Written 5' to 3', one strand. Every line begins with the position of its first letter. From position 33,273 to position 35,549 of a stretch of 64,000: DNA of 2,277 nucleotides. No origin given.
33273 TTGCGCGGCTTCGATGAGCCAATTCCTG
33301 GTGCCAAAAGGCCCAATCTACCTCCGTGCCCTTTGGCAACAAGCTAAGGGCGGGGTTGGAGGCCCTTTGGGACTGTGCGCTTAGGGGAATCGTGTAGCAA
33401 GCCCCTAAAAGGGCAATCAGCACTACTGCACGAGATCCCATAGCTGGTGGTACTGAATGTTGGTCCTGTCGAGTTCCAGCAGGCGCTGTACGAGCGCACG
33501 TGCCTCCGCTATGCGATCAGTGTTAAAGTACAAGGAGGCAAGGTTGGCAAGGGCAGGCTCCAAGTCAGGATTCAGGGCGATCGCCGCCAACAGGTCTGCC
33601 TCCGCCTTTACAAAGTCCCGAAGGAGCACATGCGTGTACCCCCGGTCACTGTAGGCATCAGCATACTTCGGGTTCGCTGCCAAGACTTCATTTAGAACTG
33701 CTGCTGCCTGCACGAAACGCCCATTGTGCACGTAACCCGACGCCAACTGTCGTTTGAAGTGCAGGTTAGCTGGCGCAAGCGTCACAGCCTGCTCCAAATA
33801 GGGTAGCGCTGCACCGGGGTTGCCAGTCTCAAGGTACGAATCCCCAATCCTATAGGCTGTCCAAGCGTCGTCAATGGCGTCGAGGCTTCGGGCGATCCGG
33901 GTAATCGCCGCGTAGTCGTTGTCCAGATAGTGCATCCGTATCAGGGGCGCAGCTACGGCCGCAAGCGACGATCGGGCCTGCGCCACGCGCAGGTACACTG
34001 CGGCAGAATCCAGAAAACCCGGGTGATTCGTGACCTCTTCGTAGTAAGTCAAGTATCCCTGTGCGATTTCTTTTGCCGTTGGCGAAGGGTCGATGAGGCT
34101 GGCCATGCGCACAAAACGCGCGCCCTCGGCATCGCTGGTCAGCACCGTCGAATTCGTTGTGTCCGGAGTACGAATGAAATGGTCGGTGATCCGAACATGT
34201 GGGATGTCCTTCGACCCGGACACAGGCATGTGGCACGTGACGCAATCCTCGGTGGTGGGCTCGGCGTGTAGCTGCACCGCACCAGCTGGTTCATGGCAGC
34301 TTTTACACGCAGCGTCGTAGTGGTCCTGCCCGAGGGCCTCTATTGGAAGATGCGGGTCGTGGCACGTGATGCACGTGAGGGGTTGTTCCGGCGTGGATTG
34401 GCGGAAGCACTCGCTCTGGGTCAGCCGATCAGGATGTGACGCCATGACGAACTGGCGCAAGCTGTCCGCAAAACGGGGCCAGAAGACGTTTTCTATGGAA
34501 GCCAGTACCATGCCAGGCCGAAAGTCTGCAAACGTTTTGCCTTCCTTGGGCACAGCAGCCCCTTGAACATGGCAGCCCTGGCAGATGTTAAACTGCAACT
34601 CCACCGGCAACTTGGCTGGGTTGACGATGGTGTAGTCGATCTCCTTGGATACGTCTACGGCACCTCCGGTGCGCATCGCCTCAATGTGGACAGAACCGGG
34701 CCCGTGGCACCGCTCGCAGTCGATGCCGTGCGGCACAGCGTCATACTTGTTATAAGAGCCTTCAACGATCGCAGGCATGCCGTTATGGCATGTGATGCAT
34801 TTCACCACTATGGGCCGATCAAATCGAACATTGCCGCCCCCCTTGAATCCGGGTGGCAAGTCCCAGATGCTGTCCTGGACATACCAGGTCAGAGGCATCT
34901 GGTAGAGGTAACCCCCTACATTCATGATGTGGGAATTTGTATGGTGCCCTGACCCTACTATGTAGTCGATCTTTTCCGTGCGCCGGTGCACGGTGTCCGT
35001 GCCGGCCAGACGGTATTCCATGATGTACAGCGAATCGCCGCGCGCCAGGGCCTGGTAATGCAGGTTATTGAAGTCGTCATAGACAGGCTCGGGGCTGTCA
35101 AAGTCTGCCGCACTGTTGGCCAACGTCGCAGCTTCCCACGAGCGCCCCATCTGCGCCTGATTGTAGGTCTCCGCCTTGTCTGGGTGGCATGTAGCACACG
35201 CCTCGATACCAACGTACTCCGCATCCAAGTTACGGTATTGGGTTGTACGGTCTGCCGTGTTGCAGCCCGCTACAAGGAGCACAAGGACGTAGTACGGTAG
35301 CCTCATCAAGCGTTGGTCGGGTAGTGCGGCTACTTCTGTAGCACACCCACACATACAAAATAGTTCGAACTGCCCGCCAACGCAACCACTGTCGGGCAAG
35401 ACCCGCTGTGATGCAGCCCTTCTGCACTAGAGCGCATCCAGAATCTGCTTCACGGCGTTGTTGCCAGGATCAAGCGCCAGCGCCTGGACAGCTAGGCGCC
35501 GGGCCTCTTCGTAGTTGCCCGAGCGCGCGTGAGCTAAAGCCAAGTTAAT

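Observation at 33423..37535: Tandem paralogous seven-CxxCH cytochrome c-TPR fusion lipoproteins of unknown function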

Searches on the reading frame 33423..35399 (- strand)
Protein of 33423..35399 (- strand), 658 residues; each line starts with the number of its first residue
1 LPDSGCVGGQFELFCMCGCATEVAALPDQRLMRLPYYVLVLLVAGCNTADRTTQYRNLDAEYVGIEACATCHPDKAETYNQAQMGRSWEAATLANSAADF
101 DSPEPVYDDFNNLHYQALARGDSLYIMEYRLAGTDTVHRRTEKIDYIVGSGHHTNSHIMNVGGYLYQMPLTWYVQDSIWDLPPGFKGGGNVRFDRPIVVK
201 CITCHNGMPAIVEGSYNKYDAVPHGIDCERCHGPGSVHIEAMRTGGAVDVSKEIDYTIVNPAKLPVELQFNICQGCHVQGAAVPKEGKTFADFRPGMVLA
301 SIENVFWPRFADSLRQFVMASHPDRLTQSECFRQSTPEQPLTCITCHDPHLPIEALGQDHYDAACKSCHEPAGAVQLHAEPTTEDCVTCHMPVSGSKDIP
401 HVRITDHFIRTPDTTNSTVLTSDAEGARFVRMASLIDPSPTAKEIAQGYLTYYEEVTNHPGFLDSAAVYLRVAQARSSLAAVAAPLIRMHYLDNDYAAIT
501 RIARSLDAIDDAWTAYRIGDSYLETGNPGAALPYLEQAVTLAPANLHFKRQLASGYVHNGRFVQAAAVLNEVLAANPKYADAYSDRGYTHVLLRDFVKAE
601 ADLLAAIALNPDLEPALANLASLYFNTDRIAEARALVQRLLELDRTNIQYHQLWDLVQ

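Call 4: search_protein_families(library=pfam, proteins=[window:33423-35399:-], max_evalue=0.1)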
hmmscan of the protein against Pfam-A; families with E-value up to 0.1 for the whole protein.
window:33423-35399:- (658 aa): 24 families
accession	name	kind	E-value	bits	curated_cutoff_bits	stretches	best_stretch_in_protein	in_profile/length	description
PF07719.23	TPR_2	-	1.5e-16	59.5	27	3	515-545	4-34/34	Tetratricopeptide repeat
PF14559.12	TPR_19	-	1.8e-16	60.7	25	2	523-582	2-61/68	Tetratricopeptide repeat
PF13181.12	TPR_8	-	4.3e-14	51.8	25.7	2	516-545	5-34/34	Tetratricopeptide repeat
PF00515.34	TPR_1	-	7e-14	51.4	27.8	2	580-612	1-33/34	Tetratricopeptide repeat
PF13428.12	TPR_14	-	2.1e-11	43.7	23.5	2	550-583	5-38/44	Tetratricopeptide repeat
PF13432.12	TPR_16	-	7.9e-11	42.6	32.7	2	516-579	1-64/65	Tetratricopeptide repeat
PF13431.12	TPR_17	-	1.5e-07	31.6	24.4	1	604-635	3-34/34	Tetratricopeptide repeat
PF13371.12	TPR_9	-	2.9e-07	30.8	35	1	555-614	4-63/73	Tetratricopeptide repeat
PF13424.12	TPR_12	-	3.1e-07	30.9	30.1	1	503-543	34-76/77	Tetratricopeptide repeat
PF14522.11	Cytochrome_C7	-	1.7e-06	28.2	24.8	2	339-390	12-66/67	Cytochrome c7 and related cytochrome c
PF22113.1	Mtrc-MtrF_II-IV_dom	-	2e-06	27.9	30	1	363-395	7-40/176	Outer membrane cytochrome MtrC/MtrF-like, domains II/IV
PF13414.12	TPR_11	-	2.9e-06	27.3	26.8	1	556-590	4-38/42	TPR repeat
PF13435.11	Cytochrome_C554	-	6.1e-06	27.5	20.8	1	200-233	50-84/84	Cytochrome c554 and c-prime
PF09699.15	Paired_CXXCH_1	-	9.1e-06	25.7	20.6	0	364-392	8-38/41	Doubled CXXCH motif (Paired_CXXCH_1)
PF14537.11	Cytochrom_c3_2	-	0.00015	22.6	25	0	362-393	6-36/79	Cytochrome c3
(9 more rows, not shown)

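Call 5: search_protein_families(library=ncbifam, proteins=[window:33423-35399:-], max_evalue=0.1)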
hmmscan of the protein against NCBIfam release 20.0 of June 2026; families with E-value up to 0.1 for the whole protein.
window:33423-35399:- (658 aa): 19 families
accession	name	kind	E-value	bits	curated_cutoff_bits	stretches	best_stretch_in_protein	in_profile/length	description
TIGR02917.1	PEP_TPR_lipo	equivalog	2.8e-18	65.2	312.2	1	511-652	396-537/899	XrtA/PEP-CTERM system TPR-repeat protein PrsT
NF041028.1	decahem_GSU2203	exception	1.3e-16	60.8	325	2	200-392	38-231/317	GSU2203 family decaheme c-type cytochrome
TIGR03508.1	decahem_SO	subfamily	1.9e-12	47.2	192.2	1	200-393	4-199/258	DmsE family decaheme c-type cytochrome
NF040959.1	MamA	equivalog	1.1e-10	41.3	200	1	510-645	69-204/204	magnetosome protein MamA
TIGR02521.1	type_IV_pilW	equivalog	6.2e-09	35.7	154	3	579-644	134-199/234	type IV pilus biogenesis/stability protein PilW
NF041198.1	UshA_like_PCGU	equivalog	0.00014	20.6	275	2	199-242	443-489/519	UshA-like (seleno)protein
NF052415.1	T3SS_chap_SctY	equivalog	0.00015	22.2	70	1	520-577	14-71/106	type III secretion apparatus assembly chaperone SctY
NF043010.1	Cyt554_Nsmonas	equivalog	0.00042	19.8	400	1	201-286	83-170/238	cytochrome c-550 CycA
TIGR00990.1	3a0801s09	subfamily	0.0013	17.4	757.25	1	527-639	346-458/615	mitochondrial import receptor subunit TOM70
TIGR03507.1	decahem_SO1788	subfamily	0.0015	17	209.3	0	227-283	578-630/672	OmcA/MtrC family decaheme c-type cytochrome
NF007302.0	PRK09782.1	equivalog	0.0064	14.5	1223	1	469-638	502-670/990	phage receptor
TIGR03939.1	PGA_TPR_OMP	equivalog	0.0091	14.2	366.65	1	513-587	311-402/800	poly-beta-1,6 N-acetyl-D-glucosamine export porin PgaA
NF033762.1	social_mot_Tgl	equivalog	0.011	15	225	1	535-635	89-191/252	social motility TPR repeat lipoprotein Tgl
NF008520.0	PRK11447.1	equivalog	0.015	13.1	858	0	509-579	266-336/1157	cellulose synthase complex outer membrane protein BcsC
NF047558.1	TPR_END_plus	domain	0.022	14.7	32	0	516-544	3-31/56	TPR end-of-group domain-containing protein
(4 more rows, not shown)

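Call 7: search_solved_structures(query=window:33423-35306:-, max_evalue=1, show_alignments=2)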
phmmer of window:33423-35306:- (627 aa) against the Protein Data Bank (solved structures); distinct sequences matched with E-value up to 1: 95 (the best 60 are shown).
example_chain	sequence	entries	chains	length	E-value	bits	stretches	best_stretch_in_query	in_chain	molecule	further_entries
9qhb_A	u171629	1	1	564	9.1e-28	100.5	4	482-615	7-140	Engineered tetratricopeptide repeat protein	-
9qhc_A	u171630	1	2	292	6.4e-15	58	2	481-618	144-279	Engineered tetratricopeptide repeat protein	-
8bu0_A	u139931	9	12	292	4e-14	55.4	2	481-615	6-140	Consensus tetratricopeptide repeat protein | Crystal structure of an 8-repeat consensus TPR superhelix with Zinc. | Monomer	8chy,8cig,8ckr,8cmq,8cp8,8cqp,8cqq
7yeh_B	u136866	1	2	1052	4e-09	38.9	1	492-612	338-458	UDP-N-acetylglucosamine--peptide N-acetylglucosaminyltransferase 110 kDa subunit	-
7yea_A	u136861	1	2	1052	4e-09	38.9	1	492-612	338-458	UDP-N-acetylglucosamine--peptide N-acetylglucosaminyltransferase 110 kDa subunit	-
7ntf_A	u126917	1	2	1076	4.3e-09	38.8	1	492-612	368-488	Isoform 1 of UDP-N-acetylglucosamine--peptide N-acetylglucosaminyltransferase 110 kDa subu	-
8ch0_A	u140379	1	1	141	1.2e-07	33.9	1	481-614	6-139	Consensus tetratricopeptide repeat protein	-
2pl2_A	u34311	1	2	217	1.6e-07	33.5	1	503-612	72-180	Hypothetical conserved protein TTC0263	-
2fo7_A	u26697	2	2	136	2.3e-07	33.1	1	481-614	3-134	SYNTHETIC CONSENSUS TPR PROTEIN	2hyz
7obi_A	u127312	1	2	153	4.9e-07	32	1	486-618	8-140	CTPR-rv4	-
9gzg_A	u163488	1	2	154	2.2e-06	29.8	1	480-618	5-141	Engineered CTPR protein with glutamic acids for conductivity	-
3kd7_A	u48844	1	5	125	2.8e-06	29.5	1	481-590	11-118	CTPR390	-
9pkq_A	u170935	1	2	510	3.4e-06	29.2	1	488-587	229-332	Mitochondrial import receptor subunit TOM70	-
9yr4_A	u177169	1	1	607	3.7e-06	29.1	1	488-587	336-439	Mitochondrial import receptor subunit TOM70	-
7dhg_C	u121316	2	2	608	3.7e-06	29.1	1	488-587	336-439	Mitochondrial import receptor subunit TOM70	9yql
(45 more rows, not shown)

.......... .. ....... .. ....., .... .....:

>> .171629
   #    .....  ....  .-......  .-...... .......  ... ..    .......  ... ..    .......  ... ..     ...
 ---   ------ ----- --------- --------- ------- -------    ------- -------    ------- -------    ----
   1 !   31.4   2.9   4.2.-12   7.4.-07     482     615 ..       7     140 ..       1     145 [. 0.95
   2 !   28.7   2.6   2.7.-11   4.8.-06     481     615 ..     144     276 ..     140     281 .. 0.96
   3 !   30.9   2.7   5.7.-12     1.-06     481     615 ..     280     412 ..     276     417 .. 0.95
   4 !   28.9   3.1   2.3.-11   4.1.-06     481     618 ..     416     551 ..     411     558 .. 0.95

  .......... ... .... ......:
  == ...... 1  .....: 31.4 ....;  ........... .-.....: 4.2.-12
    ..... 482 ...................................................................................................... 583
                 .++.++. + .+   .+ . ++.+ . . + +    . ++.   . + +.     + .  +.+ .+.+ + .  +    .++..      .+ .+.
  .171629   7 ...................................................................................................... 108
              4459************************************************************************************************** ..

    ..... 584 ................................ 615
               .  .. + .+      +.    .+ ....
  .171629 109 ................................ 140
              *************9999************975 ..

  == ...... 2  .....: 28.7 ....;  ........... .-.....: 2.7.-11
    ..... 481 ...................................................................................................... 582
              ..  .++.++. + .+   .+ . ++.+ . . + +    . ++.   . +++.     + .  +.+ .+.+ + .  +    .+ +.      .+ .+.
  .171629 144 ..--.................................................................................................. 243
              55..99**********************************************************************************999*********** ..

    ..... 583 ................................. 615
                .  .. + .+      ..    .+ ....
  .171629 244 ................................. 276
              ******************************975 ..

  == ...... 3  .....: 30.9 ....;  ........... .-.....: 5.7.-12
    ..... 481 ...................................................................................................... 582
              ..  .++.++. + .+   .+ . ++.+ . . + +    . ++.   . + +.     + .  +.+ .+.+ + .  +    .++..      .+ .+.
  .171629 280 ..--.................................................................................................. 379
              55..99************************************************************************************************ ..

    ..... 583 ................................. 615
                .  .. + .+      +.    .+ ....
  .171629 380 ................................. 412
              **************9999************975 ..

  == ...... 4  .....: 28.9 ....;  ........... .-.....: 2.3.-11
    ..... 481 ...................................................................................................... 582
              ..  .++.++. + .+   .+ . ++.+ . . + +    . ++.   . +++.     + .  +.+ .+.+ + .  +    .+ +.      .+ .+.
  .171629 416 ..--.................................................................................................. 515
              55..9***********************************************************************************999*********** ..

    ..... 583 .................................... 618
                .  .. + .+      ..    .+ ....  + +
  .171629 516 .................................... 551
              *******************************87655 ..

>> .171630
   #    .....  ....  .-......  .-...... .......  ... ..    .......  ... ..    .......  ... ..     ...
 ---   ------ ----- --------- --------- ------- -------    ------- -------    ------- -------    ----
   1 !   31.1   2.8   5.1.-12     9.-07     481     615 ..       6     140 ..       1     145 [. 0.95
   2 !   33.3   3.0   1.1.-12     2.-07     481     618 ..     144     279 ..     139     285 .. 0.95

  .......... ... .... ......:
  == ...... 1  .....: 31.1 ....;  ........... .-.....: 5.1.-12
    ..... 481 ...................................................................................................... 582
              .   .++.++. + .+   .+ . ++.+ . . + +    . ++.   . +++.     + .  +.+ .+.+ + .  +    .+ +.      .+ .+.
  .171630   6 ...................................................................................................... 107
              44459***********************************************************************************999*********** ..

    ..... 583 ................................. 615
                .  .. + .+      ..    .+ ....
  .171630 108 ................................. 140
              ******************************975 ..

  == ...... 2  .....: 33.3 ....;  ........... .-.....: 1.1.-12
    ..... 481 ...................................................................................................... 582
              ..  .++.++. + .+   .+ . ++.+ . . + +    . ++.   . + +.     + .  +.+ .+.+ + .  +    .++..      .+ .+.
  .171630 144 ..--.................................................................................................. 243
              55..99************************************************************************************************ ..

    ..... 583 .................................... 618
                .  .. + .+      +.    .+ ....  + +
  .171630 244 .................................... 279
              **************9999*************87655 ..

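Call 8: find_homologous_proteins(query=window:33423-35306:-)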
Query window:33423-35306:- (627 aa): 3398 proteins with E <= 0.001 among 8000 candidates; the best 120 are listed.
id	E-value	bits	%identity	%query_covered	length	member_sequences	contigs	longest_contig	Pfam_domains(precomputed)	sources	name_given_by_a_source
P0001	0.0e+0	1466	100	100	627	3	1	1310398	PF13431.13,PF09699.16,PF13414.13,PF13428.13,PF14522.12,PF14559.13,PF13435.12,PF13371.13,PF00515.35,PF13424.13,PF13432.13,PF13181.13,PF07719.24,PF22113.2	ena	-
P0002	0.0e+0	1200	81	100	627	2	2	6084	PF14559.13,PF13431.13,PF09699.16,PF00515.35,PF13424.13,PF13432.13,PF13428.13,PF13181.13,PF07719.24,PF14522.12,PF22113.2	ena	-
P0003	0.0e+0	1166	80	100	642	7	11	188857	PF14559.13,PF09699.16,PF00515.35,PF13424.13,PF13432.13,PF13428.13,PF13181.13,PF07719.24,PF14522.12,PF13374.13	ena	-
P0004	0.0e+0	1164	78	100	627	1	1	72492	PF13431.13,PF09699.16,PF13414.13,PF13428.13,PF14522.12,PF14559.13,PF13435.12,PF13371.13,PF00515.35,PF13432.13,PF13181.13,PF07719.24,PF22113.2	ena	-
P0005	0.0e+0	1072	73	99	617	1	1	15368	PF13431.13,PF09699.16,PF13414.13,PF13428.13,PF14522.12,PF14559.13,PF13371.13,PF00515.35,PF13424.13,PF13432.13,PF13181.13,PF07719.24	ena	-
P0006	0.0e+0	1070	71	100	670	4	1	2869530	PF13431.13,PF09699.16,PF13428.13,PF14522.12,PF14559.13,PF13435.12,PF13371.13,PF00515.35,PF13424.13,PF13432.13,PF13181.13,PF07719.24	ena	-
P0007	0.0e+0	1037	72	98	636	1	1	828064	PF14559.13,PF13431.13,PF09699.16,PF14537.12,PF13435.12,PF00515.35,PF13181.13,PF07719.24,PF14522.12,PF22113.2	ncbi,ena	-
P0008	4.4e-286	969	67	96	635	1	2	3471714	PF13431.13,PF09699.16,PF13414.13,PF13428.13,PF14522.12,PF13374.13,PF14559.13,PF13371.13,PF00515.35,PF13424.13,PF13432.13,PF13181.13,PF07719.24,PF13174.13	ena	-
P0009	2.6e-267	907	61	100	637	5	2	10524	PF13431.13,PF09699.16,PF13414.13,PF13428.13,PF13374.13,PF14559.13,PF13371.13,PF00515.35,PF13424.13,PF13432.13,PF13181.13,PF07719.24,PF13174.13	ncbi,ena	-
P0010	7.7e-264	895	62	99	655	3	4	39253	PF13431.13,PF09699.16,PF13414.13,PF13176.13,PF13428.13,PF14522.12,PF13374.13,PF14559.13,PF13435.12,PF13371.13,PF00515.35,PF13424.13,PF13432.13,PF13181.13,PF07719.24,PF13174.13,PF22113.2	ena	-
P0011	3.0e-262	890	61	99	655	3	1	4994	PF13431.13,PF13414.13,PF13176.13,PF13428.13,PF14522.12,PF13374.13,PF14559.13,PF13435.12,PF13371.13,PF00515.35,PF13424.13,PF13432.13,PF13181.13,PF07719.24,PF13174.13,PF22113.2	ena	-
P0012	9.8e-262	888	62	98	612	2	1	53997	PF13431.13,PF09699.16,PF13414.13,PF13176.13,PF13428.13,PF14522.12,PF13374.13,PF14559.13,PF13371.13,PF00515.35,PF13424.13,PF13432.13,PF13181.13,PF07719.24,PF13174.13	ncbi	-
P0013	1.0e-259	882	60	99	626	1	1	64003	PF13431.13,PF09699.16,PF13414.13,PF13176.13,PF13428.13,PF14522.12,PF13374.13,PF14559.13,PF13435.12,PF13371.13,PF00515.35,PF13424.13,PF21033.5,PF13432.13,PF13181.13,PF07719.24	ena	-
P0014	3.3e-259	880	62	99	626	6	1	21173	PF13431.13,PF09699.16,PF13176.13,PF13428.13,PF14522.12,PF14559.13,PF13435.12,PF13371.13,PF00515.35,PF13424.13,PF13432.13,PF13181.13,PF07719.24,PF13174.13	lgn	-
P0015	1.2e-258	878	62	99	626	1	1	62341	PF13431.13,PF09699.16,PF13414.13,PF13176.13,PF13428.13,PF14522.12,PF13374.13,PF14559.13,PF13435.12,PF13371.13,PF00515.35,PF13424.13,PF13432.13,PF13181.13,PF07719.24,PF13174.13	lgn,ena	-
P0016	1.4e-257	875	61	100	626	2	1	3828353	PF13431.13,PF09699.16,PF13414.13,PF13176.13,PF13428.13,PF14522.12,PF13374.13,PF14559.13,PF13435.12,PF13371.13,PF00515.35,PF13424.13,PF13432.13,PF13181.13,PF07719.24,PF13174.13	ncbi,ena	-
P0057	4.4e-212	724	51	99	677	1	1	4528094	PF13431.13,PF09699.16,PF13176.13,PF13428.13,PF14522.12,PF13374.13,PF14559.13,PF13435.12,PF13371.13,PF00515.35,PF13424.13,PF13432.13,PF13181.13,PF07719.24,PF13174.13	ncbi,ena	-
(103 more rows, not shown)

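Call 10: find_encoding_contigs(protein=window:33423-35306:-, flank=10000, max_places=3)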
Protein window:33423-35306:- (627 aa): no gene with exactly this product is on record in the collection.

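Call 12: find_encoding_contigs(protein=P0016, flank=10000, max_places=2)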
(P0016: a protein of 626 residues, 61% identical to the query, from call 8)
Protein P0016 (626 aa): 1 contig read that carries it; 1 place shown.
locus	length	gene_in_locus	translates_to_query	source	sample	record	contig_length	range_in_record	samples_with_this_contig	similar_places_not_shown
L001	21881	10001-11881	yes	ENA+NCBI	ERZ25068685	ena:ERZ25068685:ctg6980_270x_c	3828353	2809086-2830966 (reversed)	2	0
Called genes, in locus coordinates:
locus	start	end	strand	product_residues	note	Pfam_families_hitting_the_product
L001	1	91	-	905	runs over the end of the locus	PF00330:Aconitase, PF00694:Aconitase_C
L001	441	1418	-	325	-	PF05099:TerB (faint)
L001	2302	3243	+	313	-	-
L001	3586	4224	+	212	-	PF14352:DUF4402 (faint)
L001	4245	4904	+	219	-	-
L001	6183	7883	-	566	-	PF01019:G_glu_transpept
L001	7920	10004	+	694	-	PF09699:Paired_CXXCH_1 (faint), PF14522:Cytochrome_C7 (faint), PF13176:TPR_7 (faint), PF13414:TPR_11 (weak), PF14559:TPR_19 (weak), PF23914:TPR_CcmH_CycH (weak), PF13424:TPR_12 (weak), PF13432:TPR_16, +11 more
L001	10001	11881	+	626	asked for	PF09699:Paired_CXXCH_1 (faint), PF13424:TPR_12, PF13432:TPR_16, PF14559:TPR_19, PF00515:TPR_1, PF07719:TPR_2 (weak), PF13432:TPR_16 (weak), PF14559:TPR_19, +10 more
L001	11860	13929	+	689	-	PF04151:PPC (weak), PF18962:Por_Secre_tail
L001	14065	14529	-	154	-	PF02580:Tyr_Deacylase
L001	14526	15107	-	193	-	PF01725:Ham1p_like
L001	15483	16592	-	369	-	PF21016:RlmN_N, PF04055:Radical_SAM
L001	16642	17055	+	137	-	-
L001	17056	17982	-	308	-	PF01040:UbiA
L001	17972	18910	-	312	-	PF02628:COX15-CtaA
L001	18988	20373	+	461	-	PF02878:PGM_PMM_I, PF02879:PGM_PMM_II, PF02880:PGM_PMM_III, PF00408:PGM_PMM_IV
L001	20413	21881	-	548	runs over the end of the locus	PF00118:Cpn60_TCP1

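Call 13: find_encoding_contigs(protein=P0057, flank=10000, max_places=2)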
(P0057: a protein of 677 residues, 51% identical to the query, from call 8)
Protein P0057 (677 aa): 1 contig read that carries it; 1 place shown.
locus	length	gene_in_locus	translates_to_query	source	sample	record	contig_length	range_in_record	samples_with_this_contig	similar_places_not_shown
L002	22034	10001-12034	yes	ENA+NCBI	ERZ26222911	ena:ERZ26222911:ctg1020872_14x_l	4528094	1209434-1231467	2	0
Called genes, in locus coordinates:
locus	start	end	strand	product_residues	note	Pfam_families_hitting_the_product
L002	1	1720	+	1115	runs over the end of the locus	PF13620:CarboxypepD_reg, PF13715:CarbopepD_reg_2, PF07715:Plug (weak)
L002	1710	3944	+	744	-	-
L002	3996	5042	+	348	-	PF19572:PorV (weak)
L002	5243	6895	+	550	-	PF13517:FG-GAP_3, PF07593:UnbV_ASPIC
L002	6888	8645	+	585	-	PF01839:FG-GAP (faint), PF13517:FG-GAP_3, PF07593:UnbV_ASPIC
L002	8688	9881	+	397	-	PF13414:TPR_11 (weak), PF14559:TPR_19 (weak), PF13429:TPR_15 (weak), PF23914:TPR_CcmH_CycH, PF14559:TPR_19, PF13432:TPR_16 (weak), PF14559:TPR_19, PF07719:TPR_2 (weak), +16 more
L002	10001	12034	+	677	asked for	PF14522:Cytochrome_C7 (faint), PF09699:Paired_CXXCH_1 (faint), PF13435:Cytochrome_C554 (faint), PF07719:TPR_2 (faint), PF13174:TPR_6 (faint), PF13181:TPR_8 (faint), PF13432:TPR_16 (weak), PF14559:TPR_19, +7 more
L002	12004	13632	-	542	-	PF00474:SSF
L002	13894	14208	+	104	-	-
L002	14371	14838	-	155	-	PF14588:YjgF_endoribonc, PF01042:Ribonuc_L-PSP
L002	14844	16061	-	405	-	PF01244:Peptidase_M19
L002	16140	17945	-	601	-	PF03572:Peptidase_S41, PF18962:Por_Secre_tail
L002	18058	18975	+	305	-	PF04794:YdjC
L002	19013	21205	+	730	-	-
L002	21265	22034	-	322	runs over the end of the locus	PF01408:GFO_IDH_MocA, PF02894:GFO_IDH_MocA_C, PF22725:GFO_IDH_MocA_C3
